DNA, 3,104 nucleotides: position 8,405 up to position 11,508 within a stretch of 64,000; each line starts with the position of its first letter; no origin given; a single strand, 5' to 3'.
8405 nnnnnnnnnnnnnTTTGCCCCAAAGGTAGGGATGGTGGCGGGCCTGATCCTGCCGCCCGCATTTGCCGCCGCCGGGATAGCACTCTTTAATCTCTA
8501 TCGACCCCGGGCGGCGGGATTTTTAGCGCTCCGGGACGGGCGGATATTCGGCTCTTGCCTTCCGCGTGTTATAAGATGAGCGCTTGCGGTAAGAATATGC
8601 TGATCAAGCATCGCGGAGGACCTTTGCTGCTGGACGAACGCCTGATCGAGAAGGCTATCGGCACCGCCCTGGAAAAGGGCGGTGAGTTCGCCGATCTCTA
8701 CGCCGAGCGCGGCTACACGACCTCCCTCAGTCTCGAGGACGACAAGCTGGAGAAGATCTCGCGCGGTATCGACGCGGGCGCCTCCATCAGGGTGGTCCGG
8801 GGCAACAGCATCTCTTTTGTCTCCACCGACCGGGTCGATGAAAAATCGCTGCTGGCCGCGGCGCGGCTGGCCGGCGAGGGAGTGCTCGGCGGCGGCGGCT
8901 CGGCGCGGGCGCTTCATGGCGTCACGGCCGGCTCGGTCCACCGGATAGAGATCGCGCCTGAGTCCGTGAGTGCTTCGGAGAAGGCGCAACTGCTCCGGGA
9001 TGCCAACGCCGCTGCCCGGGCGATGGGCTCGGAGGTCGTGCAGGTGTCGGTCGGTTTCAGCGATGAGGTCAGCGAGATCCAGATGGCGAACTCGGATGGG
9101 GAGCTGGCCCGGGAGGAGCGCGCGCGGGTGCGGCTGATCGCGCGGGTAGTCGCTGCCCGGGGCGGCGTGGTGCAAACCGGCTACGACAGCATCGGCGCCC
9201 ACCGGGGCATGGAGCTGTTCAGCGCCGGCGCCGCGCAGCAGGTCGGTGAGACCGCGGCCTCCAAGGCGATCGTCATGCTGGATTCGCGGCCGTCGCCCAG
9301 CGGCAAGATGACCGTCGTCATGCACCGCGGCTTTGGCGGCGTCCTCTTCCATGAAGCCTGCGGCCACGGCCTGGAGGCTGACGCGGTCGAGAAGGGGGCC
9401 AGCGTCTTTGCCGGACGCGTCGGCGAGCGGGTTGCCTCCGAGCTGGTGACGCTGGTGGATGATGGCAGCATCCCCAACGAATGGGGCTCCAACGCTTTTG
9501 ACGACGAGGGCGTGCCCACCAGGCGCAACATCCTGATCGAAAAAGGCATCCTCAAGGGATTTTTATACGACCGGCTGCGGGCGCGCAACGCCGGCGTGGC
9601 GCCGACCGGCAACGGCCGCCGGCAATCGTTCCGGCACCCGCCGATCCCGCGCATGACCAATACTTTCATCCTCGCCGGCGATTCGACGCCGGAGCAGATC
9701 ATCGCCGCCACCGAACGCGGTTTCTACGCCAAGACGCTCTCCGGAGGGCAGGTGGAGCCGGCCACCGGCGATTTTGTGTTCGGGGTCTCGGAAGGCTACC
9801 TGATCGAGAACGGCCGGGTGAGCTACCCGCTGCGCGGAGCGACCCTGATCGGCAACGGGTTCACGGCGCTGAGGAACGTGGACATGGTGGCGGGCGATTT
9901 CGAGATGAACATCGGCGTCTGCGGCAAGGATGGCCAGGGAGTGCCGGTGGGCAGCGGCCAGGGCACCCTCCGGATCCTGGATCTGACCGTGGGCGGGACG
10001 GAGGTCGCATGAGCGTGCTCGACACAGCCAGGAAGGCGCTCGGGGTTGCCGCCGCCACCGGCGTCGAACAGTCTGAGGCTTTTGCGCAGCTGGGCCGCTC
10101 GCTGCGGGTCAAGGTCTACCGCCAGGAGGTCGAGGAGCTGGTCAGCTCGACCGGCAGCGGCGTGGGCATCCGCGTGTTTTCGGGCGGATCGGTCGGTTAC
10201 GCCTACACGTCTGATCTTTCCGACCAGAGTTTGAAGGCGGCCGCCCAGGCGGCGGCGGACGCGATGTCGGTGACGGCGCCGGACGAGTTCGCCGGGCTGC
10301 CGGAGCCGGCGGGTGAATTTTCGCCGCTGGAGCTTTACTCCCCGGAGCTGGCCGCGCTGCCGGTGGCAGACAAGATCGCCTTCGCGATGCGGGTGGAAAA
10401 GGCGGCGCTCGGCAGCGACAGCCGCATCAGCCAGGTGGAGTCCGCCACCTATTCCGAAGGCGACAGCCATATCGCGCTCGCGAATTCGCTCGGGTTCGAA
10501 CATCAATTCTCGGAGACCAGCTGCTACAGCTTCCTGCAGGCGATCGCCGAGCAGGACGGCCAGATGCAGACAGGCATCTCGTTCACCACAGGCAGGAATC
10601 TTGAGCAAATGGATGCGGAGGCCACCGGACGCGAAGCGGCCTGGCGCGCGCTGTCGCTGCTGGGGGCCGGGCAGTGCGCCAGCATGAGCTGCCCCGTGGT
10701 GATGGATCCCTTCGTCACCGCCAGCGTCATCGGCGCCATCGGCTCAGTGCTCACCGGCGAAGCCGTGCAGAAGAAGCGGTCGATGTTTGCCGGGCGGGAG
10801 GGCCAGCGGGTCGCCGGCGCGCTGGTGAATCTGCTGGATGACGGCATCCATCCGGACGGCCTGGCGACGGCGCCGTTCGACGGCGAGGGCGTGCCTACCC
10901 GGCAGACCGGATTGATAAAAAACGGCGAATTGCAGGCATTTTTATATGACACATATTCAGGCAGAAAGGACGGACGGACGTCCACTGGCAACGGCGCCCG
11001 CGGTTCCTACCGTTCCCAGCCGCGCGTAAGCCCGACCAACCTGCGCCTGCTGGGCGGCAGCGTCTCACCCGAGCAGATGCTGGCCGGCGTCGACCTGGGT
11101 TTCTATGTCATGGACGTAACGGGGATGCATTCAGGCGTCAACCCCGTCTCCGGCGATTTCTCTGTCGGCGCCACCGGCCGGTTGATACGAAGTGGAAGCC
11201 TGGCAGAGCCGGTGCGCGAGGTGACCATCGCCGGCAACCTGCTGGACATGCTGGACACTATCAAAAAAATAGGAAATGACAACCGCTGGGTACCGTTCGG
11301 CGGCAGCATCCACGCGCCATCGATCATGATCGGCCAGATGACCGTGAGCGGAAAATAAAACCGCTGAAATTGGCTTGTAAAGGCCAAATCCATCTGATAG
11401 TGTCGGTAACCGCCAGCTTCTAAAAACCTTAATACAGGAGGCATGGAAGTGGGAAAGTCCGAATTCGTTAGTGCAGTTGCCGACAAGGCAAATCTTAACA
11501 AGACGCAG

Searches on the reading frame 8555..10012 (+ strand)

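Call 55: search_protein_families(library=pfam, proteins=[window:8555-10012:+], max_evalue=0.00001)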
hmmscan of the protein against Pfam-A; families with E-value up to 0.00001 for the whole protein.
window:8555-10012:+ (485 aa): 3 families
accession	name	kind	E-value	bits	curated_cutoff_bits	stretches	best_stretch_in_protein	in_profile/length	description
PF19289.4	PmbA_TldD_3rd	-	2.6e-74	249.5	22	1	249-481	1-220/220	PmbA/TldA metallopeptidase C-terminal domain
PF19290.4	PmbA_TldD_2nd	-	2.9e-17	63.5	20.9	1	135-242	3-109/109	PmbA/TldA metallopeptidase central domain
PF01523.21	PmbA_TldD_1st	-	3.2e-13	50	20.9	1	46-106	1-61/65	PmbA/TldA metallopeptidase domain 1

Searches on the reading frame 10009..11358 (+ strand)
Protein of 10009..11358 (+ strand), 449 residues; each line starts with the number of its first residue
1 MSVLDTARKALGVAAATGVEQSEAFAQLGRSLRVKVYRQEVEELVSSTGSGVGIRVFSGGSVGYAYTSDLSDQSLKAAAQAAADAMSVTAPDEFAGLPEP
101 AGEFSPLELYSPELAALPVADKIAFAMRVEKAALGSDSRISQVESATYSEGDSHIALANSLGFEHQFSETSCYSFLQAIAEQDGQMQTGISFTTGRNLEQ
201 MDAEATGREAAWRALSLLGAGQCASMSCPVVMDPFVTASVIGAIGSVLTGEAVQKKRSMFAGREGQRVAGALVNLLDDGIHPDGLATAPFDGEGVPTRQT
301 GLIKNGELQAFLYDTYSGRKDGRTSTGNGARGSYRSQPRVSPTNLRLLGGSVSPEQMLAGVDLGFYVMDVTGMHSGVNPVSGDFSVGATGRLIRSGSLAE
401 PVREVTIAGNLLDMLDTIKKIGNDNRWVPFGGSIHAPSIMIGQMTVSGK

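Call 55: search_protein_families(library=pfam, proteins=[window:10009-11358:+], max_evalue=0.00001)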
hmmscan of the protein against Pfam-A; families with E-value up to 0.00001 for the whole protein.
window:10009-11358:+ (449 aa): 3 families
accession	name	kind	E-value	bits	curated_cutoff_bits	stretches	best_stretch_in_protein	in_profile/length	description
PF19289.4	PmbA_TldD_3rd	-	2.8e-73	246.1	22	1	226-448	2-220/220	PmbA/TldA metallopeptidase C-terminal domain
PF19290.4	PmbA_TldD_2nd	-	1.2e-20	74.4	20.9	1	114-218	3-109/109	PmbA/TldA metallopeptidase central domain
PF01523.21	PmbA_TldD_1st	-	7.9e-15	55.2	20.9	1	23-84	2-63/65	PmbA/TldA metallopeptidase domain 1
